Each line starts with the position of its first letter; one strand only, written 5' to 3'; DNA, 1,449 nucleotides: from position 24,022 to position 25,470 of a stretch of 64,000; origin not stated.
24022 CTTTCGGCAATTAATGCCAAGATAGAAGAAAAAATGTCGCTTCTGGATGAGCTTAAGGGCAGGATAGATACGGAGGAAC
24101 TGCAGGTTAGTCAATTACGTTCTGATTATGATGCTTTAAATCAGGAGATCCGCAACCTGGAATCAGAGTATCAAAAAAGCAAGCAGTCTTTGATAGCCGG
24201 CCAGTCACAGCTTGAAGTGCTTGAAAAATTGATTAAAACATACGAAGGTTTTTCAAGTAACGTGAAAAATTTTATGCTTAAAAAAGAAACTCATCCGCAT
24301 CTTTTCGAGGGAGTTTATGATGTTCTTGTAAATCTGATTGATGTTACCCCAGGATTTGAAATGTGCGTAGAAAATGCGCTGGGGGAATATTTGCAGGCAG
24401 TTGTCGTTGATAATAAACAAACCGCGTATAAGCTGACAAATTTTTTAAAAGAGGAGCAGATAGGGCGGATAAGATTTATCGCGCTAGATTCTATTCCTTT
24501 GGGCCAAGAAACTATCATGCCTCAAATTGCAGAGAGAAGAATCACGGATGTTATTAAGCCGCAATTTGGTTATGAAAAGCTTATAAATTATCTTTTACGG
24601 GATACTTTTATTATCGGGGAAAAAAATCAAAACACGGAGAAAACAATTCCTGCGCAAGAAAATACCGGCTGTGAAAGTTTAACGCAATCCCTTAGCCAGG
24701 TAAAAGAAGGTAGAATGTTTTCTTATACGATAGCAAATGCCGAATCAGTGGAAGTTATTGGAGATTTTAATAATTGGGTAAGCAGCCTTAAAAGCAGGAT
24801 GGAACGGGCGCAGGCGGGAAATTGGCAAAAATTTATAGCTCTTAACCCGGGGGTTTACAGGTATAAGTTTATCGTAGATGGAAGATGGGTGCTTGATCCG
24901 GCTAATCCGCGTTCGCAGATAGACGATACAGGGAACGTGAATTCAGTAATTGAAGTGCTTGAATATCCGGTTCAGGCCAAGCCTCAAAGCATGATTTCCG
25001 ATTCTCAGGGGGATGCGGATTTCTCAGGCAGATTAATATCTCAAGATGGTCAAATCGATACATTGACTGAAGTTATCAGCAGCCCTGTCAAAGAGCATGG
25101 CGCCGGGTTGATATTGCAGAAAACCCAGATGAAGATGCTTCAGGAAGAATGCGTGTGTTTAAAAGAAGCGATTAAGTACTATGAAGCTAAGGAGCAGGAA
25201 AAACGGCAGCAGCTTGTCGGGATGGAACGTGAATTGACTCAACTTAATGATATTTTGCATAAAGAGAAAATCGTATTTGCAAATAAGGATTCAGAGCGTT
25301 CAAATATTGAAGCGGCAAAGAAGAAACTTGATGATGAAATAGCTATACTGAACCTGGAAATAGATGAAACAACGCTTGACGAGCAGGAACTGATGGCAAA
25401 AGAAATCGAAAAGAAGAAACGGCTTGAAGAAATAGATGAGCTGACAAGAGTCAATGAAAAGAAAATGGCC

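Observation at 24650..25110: SMC protein with an AMPK-beta-like glycogen-binding (CBM48) domain inserted in the hinge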

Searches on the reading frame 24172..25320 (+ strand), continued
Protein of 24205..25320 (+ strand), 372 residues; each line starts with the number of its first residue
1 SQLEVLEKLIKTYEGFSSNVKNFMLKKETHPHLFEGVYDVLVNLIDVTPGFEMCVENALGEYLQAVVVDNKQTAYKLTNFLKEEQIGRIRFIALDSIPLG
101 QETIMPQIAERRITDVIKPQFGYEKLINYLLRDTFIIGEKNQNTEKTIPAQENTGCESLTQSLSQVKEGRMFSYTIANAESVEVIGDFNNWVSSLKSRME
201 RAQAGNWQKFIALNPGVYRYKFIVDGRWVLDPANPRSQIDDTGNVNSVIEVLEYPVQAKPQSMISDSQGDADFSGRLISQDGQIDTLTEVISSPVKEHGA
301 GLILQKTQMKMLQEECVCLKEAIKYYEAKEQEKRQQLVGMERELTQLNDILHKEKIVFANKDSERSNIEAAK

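Call 20: predict_structure(alignment_id=A1)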
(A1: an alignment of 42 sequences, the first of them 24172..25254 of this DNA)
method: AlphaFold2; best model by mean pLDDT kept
length: 361 residues; sequences in the alignment: 42
mean_pLDDT: 88.2   pTM: 0.66
mean pLDDT of the five models: 88.2, 87.7, 87.5, 87.5, 86.7
residues with pLDDT >= 90: 282; 70-90: 32; 50-70: 19; < 50: 28
segments of 3 or more residues with pLDDT < 50: 152-177
pLDDT, mean of each block of 10 residues (from residue 1): 94 96 94 97 97 97 95 97 98 97 96 81 95 96 91 42 37 48 96 97 96 94 95 98 96 97 71 54 83 92 83 92 94 96 97 96 91
secondary structure, 60 per line:
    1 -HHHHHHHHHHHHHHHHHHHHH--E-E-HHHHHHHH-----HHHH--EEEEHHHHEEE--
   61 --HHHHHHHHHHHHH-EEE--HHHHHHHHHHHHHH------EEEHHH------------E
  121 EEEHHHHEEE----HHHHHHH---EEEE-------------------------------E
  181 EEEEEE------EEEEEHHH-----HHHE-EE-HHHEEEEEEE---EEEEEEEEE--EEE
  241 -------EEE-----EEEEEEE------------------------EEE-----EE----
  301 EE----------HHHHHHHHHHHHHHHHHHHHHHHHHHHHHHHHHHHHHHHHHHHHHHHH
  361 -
elements in order: H2-22 H29-36 H42-45 E48-51 H52-55 E56-58 H63-75 E77-79 H82-95 E102-104 E120-123 H124-127 E128-130 H135-141 E145-148 E180-186 E193-197 E217-223 E227-235 E238-240 E248-250 E256-262 E287-289 H313-360
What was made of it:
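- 24304..24621 (+): Hinge, part before the insertion (aa 524-629): complete first pseudo-repeat plus the first two strands, the helix and strand TFIIGE of the second. AF2 secondary structure (call 20).
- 24625..24702 (+): Linker 1 (aa 631-656), predicted disordered, variable in length and sequence among orthologues. pLDDT below 50 for model residues 152-177 (call 20).
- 24958..25029 (+): Linker 2 (aa 742-765), low-confidence and variable. pLDDT 54-71 (call 20).
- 25030..25107 (+): Hinge, part after the insertion (aa 766-791): strand RLISQDG and the terminal hairpin, then the returning coiled coil. Model strands at residues 287-302 and a helix from residue 313 (call 20).
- On Bacterial SMC (TIGR02168 SMC_prok_B): AF2 model with helices 481-501 and 792-839 flanking the hinge (call 20).
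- The long disordered linkers on both sides (call 20) argue against tight allosteric coupling to the hinge.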

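Call 22: fold_search(model_id=the predicted structure, library=pdb)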
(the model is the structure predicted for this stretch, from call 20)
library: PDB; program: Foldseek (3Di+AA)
matches with E <= 10: 1170; with E <= 0.001: 193
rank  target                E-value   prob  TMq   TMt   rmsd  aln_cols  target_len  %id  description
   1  5h69_B                1.8e-11  1.00  0.50  0.72   6.8       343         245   14  Crystal structure of an asymmetric dimer of the Geobacillus stearothermophilus SMC hinge domain (released 2017-03-15)
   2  1gxl_A                3.9e-11  1.00  0.46  0.77   9.0       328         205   16  SMC hinge domain from T. maritima with coiled coil (released 2002-04-29)
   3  5h69_A                4.7e-11  1.00  0.52  0.73   7.6       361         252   16  Crystal structure of an asymmetric dimer of the Geobacillus stearothermophilus SMC hinge domain (released 2017-03-15)
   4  1gxl_D                2.6e-10  1.00  0.44  0.77   8.9       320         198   16  SMC hinge domain from T. maritima with coiled coil (released 2002-04-29)
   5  1gxj_B                6.4e-10  1.00  0.32  0.68   2.2       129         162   29  SMC hinge domain from T. maritima w/o coiled coil (released 2002-04-29)
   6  6wg6_D                1.4e-09  1.00  0.47  0.68   6.5       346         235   10  Crystal structure of human SMC1-SMC3 hinge domain heterodimer in north-open conformation (released 2020-05-20)
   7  6wg6_B                2.3e-09  1.00  0.45  0.64   8.1       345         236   12  Crystal structure of human SMC1-SMC3 hinge domain heterodimer in north-open conformation (released 2020-05-20)
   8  6wg6_L                3.3e-09  1.00  0.46  0.65   6.5       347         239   10  Crystal structure of human SMC1-SMC3 hinge domain heterodimer in north-open conformation (released 2020-05-20)
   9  1gxj_A                6.5e-09  1.00  0.31  0.66   2.3       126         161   28  SMC hinge domain from T. maritima w/o coiled coil (released 2002-04-29)
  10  1z0m_C                9.9e-09  1.00  0.21  0.90   1.6        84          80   34  the glycogen-binding domain of the AMP-activated protein kinase beta1 subunit (released 2005-10-25)
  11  6wg6_F                1.1e-08  1.00  0.47  0.68   4.3       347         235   12  Crystal structure of human SMC1-SMC3 hinge domain heterodimer in north-open conformation (released 2020-05-20)
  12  6wg6_J                1.1e-08  1.00  0.47  0.67   6.1       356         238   10  Crystal structure of human SMC1-SMC3 hinge domain heterodimer in north-open conformation (released 2020-05-20)
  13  5ezv_D                1.3e-08  1.00  0.21  0.40   1.6        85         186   32  X-ray crystal structure of AMP-activated protein kinase alpha-2/alpha-1 RIM chimaera (alpha-2(1-347)/alpha-1(349-401)/ (released 2016-03-09)
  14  7dg5_D                1.5e-08  1.00  0.30  0.55   3.1       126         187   16  Crystal structure of mouse Smc1-Smc3 hinge domain containing a D574Y mutation (released 2021-11-17)
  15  4rsj_A                1.8e-08  1.00  0.27  0.36  10.8       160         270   24  Pyrococcus furiosus Smc hinge domain with an extended coiled coil (released 2014-12-31)
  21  4yef_C                2.6e-08  1.00  0.21  0.91   1.6        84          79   34  beta1 carbohydrate binding module (CBM) of AMP-activated protein kinase (AMPK) in complex with glucosyl-beta-cyclodode (released 2015-06-24)
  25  4yef_B                3.3e-08  1.00  0.21  0.83   1.7        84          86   34  beta1 carbohydrate binding module (CBM) of AMP-activated protein kinase (AMPK) in complex with glucosyl-beta-cyclodode (released 2015-06-24)
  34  4yee_A                4.5e-08  1.00  0.21  0.88   1.7        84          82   28  beta2 carbohydrate binding module (CBM) of AMP-activated protein kinase (AMPK) in complex with glucosyl-beta-cyclodext (released 2015-04-01)
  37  4yef_E                4.8e-08  1.00  0.21  0.83   1.7        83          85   35  beta1 carbohydrate binding module (CBM) of AMP-activated protein kinase (AMPK) in complex with glucosyl-beta-cyclodode (released 2015-06-24)
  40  4yee_N                5.4e-08  1.00  0.21  0.85   1.6        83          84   29  beta2 carbohydrate binding module (CBM) of AMP-activated protein kinase (AMPK) in complex with glucosyl-beta-cyclodext (released 2015-04-01)
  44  4yee_D                6.1e-08  1.00  0.21  0.89   1.6        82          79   29  beta2 carbohydrate binding module (CBM) of AMP-activated protein kinase (AMPK) in complex with glucosyl-beta-cyclodext (released 2015-04-01)
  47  4yee_E                6.5e-08  1.00  0.21  0.85   1.6        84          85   28  beta2 carbohydrate binding module (CBM) of AMP-activated protein kinase (AMPK) in complex with glucosyl-beta-cyclodext (released 2015-04-01)
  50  4yef_D                7.4e-08  1.00  0.20  0.89   1.6        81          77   36  beta1 carbohydrate binding module (CBM) of AMP-activated protein kinase (AMPK) in complex with glucosyl-beta-cyclodode (released 2015-06-24)
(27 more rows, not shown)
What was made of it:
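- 24304..24621 (+): Foldseek to 5h69/1gxl, TMt 0.72-0.77 (call 22).
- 24709..24957 (+): CBM48 / AMPK1_CBM beta-sandwich (aa 659-741). Sugar-site equivalents: W681 (24775-24777), K711 (24865-24867), W718 (24886-24888), N736 (24940-24942). Rmsd 1.6 A over 84 columns and TMt 0.90 to 1z0m (call 22).
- On Bacterial SMC (TIGR02168 SMC_prok_B): Foldseek to 5h69/1gxl, E 2e-11 (call 22).
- On CBM48 / AMPK1_CBM (PF16561, PF02922): 4yef/4yee TMt 0.83-0.91 (call 22). pLDDT above 90 in the core (call 20).
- Fold and flexible linkers: calls 20 and 22 (1.6 A to 1z0m; hinge TMt 0.72-0.77). CBM48 and E-set domains are used as protein-contact modules in AMPK (structures listed in call 22).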

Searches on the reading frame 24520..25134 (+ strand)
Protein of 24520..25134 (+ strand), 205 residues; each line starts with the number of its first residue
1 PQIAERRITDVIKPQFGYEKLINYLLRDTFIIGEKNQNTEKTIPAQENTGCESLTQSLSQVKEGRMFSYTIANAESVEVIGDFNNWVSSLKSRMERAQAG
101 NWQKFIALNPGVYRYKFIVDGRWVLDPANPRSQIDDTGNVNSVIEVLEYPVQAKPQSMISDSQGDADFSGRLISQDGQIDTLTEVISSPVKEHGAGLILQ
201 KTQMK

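Call 63: search_protein_representatives(protein=window:24520-25134:+)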
Query: 205 residues. Proteins with E-value up to 0.001 (for the whole library): 8016; up to 1e-10: 881; up to 1e-30: 104. The best 150 are listed.
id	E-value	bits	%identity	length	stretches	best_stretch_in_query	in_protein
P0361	9.6e-133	455.9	37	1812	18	66-146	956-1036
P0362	1.0e-76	273.1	38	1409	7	53-148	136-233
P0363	3.9e-65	235.4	39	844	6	58-146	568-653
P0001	6.9e-65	234.6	44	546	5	55-144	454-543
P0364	7.1e-61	221.5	40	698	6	61-153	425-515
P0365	9.4e-59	214.6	33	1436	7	65-134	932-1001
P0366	4.7e-56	205.7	35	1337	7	67-147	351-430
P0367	3.0e-53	196.6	37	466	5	68-146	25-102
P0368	3.7e-52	193.0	42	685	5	66-179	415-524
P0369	4.5e-52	192.8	41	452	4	63-148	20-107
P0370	2.1e-49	184.0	36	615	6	73-146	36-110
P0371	3.8e-49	183.2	39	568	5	64-147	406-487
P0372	4.3e-49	183.0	45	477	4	73-145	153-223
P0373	4.7e-49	182.9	44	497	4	67-144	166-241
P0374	8.5e-49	182.1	42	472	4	72-148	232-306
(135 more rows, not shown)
